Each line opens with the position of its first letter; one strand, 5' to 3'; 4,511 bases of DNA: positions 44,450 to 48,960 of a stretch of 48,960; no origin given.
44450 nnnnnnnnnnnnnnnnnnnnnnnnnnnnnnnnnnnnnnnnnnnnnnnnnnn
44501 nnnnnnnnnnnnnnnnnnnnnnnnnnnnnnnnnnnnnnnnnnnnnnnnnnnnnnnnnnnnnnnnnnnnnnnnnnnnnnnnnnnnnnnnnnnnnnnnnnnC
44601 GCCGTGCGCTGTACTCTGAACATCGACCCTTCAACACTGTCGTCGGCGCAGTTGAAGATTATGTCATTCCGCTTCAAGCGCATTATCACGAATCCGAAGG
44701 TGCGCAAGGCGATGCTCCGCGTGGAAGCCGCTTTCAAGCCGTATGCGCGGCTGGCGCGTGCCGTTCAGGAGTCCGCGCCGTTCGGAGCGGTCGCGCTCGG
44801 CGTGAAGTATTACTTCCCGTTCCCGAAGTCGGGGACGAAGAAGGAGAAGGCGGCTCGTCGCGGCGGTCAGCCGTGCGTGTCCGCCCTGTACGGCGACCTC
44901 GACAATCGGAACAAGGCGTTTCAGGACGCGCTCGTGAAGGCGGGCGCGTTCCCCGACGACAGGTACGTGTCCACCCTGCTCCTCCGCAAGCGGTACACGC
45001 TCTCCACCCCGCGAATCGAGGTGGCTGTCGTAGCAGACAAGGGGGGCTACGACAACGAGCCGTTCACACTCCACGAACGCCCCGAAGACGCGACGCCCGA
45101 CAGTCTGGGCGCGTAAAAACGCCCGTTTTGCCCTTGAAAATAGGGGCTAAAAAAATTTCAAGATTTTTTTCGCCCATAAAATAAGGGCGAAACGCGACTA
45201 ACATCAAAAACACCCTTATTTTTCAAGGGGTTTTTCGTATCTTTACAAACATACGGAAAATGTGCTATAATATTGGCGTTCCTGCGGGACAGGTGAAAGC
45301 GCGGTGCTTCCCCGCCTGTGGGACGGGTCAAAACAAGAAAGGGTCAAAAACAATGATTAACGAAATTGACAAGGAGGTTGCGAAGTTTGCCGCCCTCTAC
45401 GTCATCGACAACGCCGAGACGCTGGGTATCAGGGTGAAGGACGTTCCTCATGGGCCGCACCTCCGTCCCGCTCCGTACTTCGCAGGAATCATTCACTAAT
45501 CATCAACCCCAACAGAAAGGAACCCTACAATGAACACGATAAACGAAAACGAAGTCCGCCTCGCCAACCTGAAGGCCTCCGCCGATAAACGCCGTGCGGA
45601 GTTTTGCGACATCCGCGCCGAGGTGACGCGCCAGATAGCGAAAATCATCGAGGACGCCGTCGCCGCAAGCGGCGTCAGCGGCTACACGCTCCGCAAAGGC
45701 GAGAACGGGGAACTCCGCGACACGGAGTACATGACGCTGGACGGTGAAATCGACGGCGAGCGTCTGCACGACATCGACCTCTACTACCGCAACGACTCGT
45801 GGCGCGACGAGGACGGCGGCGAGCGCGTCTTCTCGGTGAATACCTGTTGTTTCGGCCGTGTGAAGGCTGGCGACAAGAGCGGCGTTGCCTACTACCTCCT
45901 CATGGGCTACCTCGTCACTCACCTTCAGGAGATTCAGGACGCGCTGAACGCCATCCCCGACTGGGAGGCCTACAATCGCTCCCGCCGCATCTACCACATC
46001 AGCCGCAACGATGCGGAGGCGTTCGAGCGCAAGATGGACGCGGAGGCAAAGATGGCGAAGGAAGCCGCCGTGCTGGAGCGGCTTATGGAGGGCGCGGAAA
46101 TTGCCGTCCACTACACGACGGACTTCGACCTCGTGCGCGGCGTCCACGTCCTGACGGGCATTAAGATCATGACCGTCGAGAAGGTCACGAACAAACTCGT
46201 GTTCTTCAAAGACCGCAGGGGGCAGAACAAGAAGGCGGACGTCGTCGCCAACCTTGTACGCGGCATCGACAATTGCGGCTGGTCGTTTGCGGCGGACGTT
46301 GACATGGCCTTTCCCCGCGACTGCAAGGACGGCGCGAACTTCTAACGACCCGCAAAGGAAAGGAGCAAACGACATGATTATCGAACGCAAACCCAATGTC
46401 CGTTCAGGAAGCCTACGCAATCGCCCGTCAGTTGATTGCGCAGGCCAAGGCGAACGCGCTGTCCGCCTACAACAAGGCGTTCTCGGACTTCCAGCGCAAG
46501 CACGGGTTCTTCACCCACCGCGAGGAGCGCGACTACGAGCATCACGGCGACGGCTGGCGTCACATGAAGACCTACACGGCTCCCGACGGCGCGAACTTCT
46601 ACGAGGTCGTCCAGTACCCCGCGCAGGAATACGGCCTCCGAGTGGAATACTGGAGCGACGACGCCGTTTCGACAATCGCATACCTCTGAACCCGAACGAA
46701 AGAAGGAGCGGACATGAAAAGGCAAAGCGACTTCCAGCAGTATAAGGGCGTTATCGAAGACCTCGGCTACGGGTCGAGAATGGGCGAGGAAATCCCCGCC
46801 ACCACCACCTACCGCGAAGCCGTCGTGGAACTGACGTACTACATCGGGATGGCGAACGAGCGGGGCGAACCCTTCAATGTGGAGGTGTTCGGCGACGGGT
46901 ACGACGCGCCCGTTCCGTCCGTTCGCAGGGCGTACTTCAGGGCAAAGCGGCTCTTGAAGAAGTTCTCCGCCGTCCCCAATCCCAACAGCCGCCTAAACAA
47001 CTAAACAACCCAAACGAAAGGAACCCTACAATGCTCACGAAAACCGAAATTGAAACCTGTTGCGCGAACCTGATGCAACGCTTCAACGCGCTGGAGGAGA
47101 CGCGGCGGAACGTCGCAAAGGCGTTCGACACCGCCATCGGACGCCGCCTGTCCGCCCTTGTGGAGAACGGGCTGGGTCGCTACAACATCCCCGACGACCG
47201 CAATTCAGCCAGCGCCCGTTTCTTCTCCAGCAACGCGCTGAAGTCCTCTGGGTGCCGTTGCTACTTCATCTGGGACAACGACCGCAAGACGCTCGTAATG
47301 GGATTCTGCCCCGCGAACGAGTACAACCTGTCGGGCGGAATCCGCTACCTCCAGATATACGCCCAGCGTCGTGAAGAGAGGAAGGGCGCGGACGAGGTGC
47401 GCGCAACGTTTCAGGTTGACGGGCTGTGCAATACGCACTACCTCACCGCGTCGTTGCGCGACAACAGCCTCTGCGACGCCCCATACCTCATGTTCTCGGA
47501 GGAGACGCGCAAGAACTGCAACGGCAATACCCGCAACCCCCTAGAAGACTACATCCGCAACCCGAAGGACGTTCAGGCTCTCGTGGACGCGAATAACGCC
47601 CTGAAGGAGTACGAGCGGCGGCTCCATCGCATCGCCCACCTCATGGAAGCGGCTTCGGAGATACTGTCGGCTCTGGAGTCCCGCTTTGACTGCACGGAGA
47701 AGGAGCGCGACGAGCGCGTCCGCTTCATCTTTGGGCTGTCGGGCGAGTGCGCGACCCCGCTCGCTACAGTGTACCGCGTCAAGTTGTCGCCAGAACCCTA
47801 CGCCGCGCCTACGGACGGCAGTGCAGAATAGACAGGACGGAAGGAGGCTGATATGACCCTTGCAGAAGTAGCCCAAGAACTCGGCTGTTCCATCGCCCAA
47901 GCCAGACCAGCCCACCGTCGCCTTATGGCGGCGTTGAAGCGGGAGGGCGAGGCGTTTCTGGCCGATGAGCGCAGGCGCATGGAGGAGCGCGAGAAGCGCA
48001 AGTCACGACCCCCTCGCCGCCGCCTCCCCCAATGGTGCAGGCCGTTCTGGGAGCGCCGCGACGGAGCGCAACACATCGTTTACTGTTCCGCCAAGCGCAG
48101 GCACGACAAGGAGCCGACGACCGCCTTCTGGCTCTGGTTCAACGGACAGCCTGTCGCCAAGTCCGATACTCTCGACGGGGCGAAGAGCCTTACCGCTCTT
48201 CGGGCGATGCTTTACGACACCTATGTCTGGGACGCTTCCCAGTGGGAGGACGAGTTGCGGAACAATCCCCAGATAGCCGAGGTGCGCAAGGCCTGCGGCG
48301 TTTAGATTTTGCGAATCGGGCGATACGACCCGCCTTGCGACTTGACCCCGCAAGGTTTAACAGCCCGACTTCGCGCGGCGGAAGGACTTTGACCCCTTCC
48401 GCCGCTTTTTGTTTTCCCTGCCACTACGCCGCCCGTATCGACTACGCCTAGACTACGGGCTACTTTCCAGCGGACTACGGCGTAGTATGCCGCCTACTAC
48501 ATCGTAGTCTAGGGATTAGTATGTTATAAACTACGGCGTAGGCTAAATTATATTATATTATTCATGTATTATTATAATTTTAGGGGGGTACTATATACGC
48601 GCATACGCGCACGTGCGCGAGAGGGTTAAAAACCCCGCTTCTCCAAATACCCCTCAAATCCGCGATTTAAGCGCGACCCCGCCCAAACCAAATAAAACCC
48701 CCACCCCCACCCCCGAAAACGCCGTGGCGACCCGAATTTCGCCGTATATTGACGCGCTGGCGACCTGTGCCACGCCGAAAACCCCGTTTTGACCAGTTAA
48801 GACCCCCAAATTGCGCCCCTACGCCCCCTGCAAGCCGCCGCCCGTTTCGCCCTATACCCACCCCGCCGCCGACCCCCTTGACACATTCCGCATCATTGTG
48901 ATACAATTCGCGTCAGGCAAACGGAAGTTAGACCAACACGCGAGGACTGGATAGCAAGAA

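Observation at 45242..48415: Self-contained six-gene cassette of unknown function between rusA and the packaging side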

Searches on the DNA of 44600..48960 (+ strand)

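Call 7: search_dna_similar(query=window:44600-48960:+, collection=phages, mode=distant, max_rows=20)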
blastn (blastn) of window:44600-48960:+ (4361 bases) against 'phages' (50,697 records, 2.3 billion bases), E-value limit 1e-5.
No match.

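Call 116: build_rna_model(alignment_id=A9, structure=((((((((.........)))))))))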
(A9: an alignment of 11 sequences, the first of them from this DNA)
Model R1 built from alignment A9 (11 sequences, 25 columns); structure: as given.
model positions 25; base pairs 8; branch points 0; effective number of sequences 11; information 1.08 bits per position. Calibrated on 0.2 Mb of random sequence (short: E-values are rough).
structure used (alignment columns):
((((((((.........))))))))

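Call 117: search_with_rna_model(model_id=R1, sources=[window, L001, L002, L003, L004, L006, L007, L009, L010, L013, L014, L015, L016, L017], max_evalue=1)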
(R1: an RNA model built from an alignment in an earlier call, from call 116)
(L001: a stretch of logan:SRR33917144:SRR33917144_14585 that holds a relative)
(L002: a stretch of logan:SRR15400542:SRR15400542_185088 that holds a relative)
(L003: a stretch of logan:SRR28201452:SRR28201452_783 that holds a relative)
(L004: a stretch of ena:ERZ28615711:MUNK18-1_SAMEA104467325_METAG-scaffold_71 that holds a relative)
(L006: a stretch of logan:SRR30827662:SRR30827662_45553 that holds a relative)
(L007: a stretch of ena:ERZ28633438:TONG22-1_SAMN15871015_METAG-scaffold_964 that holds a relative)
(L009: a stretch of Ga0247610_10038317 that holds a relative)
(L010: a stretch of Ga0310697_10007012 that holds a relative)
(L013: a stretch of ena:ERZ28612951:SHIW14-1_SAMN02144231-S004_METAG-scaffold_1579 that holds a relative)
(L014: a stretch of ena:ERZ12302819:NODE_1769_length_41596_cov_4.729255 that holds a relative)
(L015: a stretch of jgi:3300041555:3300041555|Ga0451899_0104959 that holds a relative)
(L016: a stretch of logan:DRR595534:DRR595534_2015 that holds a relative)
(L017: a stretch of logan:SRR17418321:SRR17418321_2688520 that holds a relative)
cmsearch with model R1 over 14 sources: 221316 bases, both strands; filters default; matches with E-value up to 1: 29.
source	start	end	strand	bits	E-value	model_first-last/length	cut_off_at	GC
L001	12365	12389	+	37.1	1.1e-08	1-25/25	no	0.68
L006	10875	10899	+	37.1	1.1e-08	1-25/25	no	0.68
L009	2253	2277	+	37.1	1.1e-08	1-25/25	no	0.68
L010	9585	9609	+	37.1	1.1e-08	1-25/25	no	0.68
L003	11620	11644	+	34.6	7.6e-08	1-25/25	no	0.72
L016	8947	8971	+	34.6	7.6e-08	1-25/25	no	0.72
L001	12311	12335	+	34.4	8.6e-08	1-25/25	no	0.76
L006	10820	10844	+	34.4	8.6e-08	1-25/25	no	0.76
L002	7881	7905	+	33.5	1.7e-07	1-25/25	no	0.52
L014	8546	8570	+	33.5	1.7e-07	1-25/25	no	0.52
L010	9529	9553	+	33.3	2e-07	1-25/25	no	0.68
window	48332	48356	+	33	2.5e-07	1-25/25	no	0.64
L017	5542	5566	+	33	2.5e-07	1-25/25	no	0.64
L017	5591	5615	+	32.7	3e-07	1-25/25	no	0.72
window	48378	48402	+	31.9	5.6e-07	1-25/25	no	0.64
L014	8601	8625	+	31.9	5.6e-07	1-25/25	no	0.64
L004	10898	10922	+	31.7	6.5e-07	1-25/25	no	0.72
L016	9002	9026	+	30.2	2.1e-06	1-25/25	no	0.68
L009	2204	2228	+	27.2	2.1e-05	1-25/25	no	0.64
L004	10841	10865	+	26.9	2.6e-05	1-25/25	no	0.72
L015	8932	8956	+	24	0.00023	1-25/25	no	0.68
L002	7936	7963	+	23.8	0.00028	1-25/25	no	0.61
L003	11672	11696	+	16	0.1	1-25/25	no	0.68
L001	9334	9355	+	14.9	0.24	1-25/25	no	0.73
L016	3661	3684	-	14.2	0.41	1-25/25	no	0.58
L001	6622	6644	-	13.7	0.59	1-25/25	no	0.61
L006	5273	5295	-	13.7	0.59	1-25/25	no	0.61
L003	6243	6267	-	13.4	0.78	1-25/25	no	0.64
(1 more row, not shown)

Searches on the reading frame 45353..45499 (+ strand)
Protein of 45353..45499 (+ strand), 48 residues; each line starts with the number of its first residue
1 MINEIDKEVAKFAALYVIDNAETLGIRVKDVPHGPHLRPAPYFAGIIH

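Call 5: search_protein_families(library=pfam, proteins=[window:45353-45499:+], max_evalue=1)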
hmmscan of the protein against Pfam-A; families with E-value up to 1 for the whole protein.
window:45353-45499:+ (48 aa): 0 families

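Call 6: search_protein_families(library=phrogs, proteins=[window:45353-45499:+], max_evalue=1)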
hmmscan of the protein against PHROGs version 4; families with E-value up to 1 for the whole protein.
window:45353-45499:+ (48 aa): 0 families

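Call 46: search_protein_families(library=padloc, proteins=[window:45353-45499:+], max_evalue=1)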
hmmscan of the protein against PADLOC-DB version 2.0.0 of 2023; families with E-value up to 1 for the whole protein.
window:45353-45499:+ (48 aa): 0 families

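Call 47: search_protein_families(library=ncbifam, proteins=[window:45353-45499:+], max_evalue=1)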
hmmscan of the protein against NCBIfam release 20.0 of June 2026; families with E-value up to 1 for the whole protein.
window:45353-45499:+ (48 aa): 0 families

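Call 97: list_cluster_members(proteins=[window:45353-45496:+, window:46396-46686:+, window:46714-47001:+, window:47031-47828:+, window:47853-48302:+, window:45530-46342:+])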
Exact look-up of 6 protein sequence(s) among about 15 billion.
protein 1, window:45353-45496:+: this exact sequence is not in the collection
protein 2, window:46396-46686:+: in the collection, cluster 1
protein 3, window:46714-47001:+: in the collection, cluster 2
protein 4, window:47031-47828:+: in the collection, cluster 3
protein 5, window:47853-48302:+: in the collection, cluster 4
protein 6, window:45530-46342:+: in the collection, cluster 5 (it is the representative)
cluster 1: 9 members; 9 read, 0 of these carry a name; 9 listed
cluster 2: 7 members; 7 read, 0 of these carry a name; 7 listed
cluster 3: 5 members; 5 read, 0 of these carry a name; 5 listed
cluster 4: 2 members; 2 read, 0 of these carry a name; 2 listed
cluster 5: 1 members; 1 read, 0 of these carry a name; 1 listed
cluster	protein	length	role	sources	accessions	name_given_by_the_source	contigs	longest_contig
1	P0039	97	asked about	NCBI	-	-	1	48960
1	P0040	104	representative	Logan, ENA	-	-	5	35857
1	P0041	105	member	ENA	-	-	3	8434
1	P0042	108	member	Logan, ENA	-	-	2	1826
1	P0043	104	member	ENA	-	-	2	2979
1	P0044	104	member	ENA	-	-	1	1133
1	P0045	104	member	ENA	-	-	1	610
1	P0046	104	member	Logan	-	-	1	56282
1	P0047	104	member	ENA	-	-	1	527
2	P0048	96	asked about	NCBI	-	-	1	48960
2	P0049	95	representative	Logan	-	-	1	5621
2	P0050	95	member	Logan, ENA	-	-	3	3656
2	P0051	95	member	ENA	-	-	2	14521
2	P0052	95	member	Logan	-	-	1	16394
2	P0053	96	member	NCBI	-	-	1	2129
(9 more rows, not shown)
